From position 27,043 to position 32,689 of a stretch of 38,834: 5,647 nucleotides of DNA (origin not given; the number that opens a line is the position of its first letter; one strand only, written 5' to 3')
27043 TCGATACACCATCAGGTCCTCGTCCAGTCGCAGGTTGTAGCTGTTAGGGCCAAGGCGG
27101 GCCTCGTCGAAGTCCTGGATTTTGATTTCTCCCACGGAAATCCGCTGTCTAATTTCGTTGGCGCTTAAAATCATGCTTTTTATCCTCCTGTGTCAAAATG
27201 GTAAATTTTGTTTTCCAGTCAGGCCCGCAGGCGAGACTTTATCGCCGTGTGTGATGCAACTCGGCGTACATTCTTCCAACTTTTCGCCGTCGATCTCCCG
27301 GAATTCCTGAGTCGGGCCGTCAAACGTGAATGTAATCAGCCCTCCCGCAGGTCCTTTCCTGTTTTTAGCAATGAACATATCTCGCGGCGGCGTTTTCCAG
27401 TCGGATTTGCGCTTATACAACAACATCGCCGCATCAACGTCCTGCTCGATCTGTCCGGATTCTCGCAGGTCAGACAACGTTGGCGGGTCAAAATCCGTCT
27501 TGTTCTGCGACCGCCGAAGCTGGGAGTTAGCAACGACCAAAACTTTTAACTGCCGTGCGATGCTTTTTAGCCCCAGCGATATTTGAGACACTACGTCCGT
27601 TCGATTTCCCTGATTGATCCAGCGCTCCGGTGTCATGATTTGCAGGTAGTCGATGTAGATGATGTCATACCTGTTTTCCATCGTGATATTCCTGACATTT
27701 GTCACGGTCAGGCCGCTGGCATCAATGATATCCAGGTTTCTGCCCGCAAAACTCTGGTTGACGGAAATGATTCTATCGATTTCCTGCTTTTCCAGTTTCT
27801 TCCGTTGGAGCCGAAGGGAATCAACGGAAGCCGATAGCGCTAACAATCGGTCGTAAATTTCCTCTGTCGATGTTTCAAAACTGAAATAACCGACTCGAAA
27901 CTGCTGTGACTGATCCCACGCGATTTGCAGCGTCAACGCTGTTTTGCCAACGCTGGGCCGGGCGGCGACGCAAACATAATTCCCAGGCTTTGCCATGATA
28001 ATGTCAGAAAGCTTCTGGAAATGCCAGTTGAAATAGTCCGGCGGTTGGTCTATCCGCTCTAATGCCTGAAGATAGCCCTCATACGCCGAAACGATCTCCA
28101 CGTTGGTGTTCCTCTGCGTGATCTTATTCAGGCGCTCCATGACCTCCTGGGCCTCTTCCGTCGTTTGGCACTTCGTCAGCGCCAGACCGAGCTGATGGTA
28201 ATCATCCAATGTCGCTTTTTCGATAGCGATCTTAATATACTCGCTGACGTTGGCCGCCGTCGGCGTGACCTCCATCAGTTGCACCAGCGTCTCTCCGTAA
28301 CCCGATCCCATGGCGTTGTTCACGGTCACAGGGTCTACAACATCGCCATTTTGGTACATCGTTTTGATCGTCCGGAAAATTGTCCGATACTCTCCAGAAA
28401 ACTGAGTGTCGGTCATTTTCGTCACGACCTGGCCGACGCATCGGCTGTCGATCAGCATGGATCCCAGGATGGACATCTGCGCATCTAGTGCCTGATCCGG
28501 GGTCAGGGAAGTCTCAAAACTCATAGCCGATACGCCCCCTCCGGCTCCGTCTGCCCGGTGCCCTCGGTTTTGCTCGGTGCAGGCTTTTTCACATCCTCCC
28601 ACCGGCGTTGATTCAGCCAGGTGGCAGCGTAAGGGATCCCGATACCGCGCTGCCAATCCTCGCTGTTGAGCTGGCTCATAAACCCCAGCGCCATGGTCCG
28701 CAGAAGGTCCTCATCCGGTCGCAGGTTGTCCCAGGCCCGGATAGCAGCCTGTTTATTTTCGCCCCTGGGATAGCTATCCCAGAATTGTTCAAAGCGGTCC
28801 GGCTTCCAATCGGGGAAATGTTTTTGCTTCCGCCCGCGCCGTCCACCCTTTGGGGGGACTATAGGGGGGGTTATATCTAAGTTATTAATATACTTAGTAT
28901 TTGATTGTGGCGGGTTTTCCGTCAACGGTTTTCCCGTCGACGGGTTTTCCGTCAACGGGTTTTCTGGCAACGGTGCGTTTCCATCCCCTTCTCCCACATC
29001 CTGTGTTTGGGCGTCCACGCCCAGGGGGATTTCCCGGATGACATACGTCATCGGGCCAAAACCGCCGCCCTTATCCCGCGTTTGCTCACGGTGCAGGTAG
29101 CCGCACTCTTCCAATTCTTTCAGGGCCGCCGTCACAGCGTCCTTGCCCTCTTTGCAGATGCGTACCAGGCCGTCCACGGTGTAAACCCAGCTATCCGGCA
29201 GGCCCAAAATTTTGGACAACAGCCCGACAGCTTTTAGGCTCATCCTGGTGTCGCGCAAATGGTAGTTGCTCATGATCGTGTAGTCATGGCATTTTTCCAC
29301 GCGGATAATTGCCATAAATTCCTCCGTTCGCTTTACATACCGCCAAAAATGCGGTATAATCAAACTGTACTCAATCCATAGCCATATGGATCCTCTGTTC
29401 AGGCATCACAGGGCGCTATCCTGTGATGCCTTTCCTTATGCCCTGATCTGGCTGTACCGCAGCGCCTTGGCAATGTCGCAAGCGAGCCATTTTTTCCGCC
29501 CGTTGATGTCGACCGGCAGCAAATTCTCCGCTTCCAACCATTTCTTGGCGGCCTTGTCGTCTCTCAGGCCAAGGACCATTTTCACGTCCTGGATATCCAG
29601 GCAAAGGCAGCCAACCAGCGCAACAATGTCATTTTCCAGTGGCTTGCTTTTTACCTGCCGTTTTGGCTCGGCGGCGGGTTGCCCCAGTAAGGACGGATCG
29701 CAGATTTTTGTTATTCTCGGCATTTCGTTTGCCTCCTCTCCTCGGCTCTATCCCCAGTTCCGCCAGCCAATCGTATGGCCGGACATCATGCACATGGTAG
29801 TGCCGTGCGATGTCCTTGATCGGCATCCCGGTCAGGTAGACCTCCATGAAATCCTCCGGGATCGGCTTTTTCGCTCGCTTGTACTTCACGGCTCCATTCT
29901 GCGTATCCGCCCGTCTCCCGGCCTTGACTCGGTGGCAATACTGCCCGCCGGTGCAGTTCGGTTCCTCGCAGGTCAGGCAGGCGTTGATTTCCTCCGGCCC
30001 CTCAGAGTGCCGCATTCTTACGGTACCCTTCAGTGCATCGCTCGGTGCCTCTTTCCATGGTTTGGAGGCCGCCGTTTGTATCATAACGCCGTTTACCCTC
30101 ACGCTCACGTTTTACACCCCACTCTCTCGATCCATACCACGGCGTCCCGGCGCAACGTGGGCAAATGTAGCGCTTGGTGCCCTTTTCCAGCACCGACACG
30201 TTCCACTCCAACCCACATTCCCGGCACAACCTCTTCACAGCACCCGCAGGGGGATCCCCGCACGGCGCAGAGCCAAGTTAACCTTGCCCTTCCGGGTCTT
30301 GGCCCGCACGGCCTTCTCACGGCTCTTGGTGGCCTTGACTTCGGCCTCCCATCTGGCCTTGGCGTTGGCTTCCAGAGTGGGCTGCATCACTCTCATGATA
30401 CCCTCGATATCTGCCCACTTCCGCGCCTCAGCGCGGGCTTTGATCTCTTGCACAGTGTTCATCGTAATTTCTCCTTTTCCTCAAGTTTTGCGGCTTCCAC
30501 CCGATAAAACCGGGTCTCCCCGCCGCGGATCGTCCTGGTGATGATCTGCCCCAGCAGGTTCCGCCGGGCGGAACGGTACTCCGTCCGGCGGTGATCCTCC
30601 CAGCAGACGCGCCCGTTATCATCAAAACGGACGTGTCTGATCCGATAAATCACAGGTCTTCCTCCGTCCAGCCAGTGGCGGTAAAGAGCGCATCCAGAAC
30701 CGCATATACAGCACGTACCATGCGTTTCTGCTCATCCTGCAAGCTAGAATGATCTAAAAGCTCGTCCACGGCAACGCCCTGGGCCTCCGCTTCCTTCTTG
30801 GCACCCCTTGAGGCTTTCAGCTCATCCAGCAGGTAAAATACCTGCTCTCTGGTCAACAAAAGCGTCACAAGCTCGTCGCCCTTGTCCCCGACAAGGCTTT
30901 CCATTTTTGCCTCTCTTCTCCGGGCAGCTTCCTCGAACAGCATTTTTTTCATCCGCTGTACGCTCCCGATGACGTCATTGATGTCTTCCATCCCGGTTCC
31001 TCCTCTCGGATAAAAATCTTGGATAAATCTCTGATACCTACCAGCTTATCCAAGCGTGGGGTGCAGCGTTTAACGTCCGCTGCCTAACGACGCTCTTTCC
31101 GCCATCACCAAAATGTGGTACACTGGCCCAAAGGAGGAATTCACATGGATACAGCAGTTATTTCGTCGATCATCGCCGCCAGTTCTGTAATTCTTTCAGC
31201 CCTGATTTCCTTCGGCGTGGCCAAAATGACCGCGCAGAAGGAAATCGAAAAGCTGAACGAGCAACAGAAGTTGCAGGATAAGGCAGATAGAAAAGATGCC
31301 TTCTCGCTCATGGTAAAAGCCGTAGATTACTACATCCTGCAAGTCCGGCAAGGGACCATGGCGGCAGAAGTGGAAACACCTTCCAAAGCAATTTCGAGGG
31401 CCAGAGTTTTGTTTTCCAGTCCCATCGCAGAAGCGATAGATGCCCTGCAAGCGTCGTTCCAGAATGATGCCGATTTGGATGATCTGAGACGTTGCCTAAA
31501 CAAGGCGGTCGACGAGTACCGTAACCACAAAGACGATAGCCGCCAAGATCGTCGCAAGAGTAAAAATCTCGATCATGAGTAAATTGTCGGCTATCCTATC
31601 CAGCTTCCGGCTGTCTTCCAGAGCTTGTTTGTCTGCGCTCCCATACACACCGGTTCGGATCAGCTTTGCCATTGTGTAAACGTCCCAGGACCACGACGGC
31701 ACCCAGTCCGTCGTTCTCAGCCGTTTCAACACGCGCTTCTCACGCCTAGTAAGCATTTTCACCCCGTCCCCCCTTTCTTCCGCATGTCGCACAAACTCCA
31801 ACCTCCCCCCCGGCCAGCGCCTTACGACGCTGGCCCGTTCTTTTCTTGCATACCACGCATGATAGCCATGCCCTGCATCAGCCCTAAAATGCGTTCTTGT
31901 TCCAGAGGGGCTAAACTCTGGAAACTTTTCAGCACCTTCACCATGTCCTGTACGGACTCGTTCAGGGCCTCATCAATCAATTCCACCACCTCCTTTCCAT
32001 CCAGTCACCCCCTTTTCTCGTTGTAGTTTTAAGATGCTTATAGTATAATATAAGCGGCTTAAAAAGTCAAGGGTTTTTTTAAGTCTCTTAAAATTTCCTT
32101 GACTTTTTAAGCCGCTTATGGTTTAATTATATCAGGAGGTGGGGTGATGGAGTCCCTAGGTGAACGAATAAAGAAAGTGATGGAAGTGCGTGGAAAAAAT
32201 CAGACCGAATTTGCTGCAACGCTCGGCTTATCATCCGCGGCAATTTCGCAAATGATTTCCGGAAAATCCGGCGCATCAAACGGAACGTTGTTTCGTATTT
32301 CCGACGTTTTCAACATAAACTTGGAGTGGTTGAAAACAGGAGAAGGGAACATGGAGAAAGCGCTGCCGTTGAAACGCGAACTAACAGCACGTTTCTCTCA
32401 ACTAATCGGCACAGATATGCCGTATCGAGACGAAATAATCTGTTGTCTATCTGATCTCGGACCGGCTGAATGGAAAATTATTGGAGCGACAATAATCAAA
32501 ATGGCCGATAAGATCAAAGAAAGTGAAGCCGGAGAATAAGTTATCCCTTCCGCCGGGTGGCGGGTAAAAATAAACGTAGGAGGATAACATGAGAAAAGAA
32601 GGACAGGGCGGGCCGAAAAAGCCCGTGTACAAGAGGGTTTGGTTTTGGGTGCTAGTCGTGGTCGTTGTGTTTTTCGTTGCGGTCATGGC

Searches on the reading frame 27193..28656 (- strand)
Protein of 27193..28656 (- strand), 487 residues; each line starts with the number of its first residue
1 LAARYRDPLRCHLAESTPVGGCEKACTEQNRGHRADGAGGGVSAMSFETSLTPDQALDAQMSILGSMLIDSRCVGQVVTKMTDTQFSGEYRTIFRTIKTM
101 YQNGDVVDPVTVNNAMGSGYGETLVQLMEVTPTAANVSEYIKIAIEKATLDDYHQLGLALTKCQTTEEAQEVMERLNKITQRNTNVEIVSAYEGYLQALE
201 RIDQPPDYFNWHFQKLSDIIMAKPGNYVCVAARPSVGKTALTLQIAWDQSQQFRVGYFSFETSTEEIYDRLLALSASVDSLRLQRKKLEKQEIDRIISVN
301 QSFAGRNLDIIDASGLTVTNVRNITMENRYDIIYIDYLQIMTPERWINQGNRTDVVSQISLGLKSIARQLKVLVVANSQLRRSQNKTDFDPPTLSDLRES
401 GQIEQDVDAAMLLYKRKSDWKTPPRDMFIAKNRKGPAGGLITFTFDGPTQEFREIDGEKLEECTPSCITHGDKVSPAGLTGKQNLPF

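Call 66: search_protein_families(library=phrogs, max_evalue=0.00001, proteins=[window:27193-28656:-])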
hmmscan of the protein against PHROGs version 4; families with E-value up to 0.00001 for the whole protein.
window:27193-28656:- (487 aa): 5 families
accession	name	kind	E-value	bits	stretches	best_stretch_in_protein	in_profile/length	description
phrog_19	-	DNA, RNA and nucleotide metabolism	1.3e-79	269.7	1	48-464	152-590/621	DnaB-like replicative helicase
phrog_243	-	DNA, RNA and nucleotide metabolism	2.3e-32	113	1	222-456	32-269/273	DnaB-like replicative helicase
phrog_239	-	DNA, RNA and nucleotide metabolism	8.1e-30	105.4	1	180-464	312-608/801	DNA primase/helicase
phrog_11530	-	unknown function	2.8e-21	77.2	1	305-447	3-151/184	-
phrog_23150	-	unknown function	1.8e-06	28.6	0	60-176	12-134/217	-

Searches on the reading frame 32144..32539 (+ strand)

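Call 66: search_protein_families(library=phrogs, max_evalue=0.00001, proteins=[window:32144-32539:+])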
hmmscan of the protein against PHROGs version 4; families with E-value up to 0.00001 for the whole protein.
window:32144-32539:+ (131 aa): 8 families
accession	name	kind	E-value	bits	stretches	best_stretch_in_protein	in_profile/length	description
phrog_8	-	transcription regulation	3.4e-16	60.6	1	3-121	160-257/346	transcriptional regulator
phrog_4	-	transcription regulation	9.3e-16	58.8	1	1-72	133-200/400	transcriptional repressor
phrog_2328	-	transcription regulation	4.6e-13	50.1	1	3-71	14-82/128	transcriptional repressor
phrog_2967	-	transcription regulation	2.1e-12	48.1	1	2-82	8-85/225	transcriptional regulator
phrog_3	-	transcription regulation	4.3e-10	40.9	1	1-73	85-155/430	transcriptional repressor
phrog_1373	-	transcription regulation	1.5e-09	39.1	1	5-72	64-131/166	transcriptional regulator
phrog_2439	-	transcription regulation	2.4e-06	27.7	1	4-72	7-75/367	transcriptional regulator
phrog_3037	-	transcription regulation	6.1e-06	27.2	1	6-79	19-90/189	transcriptional repressor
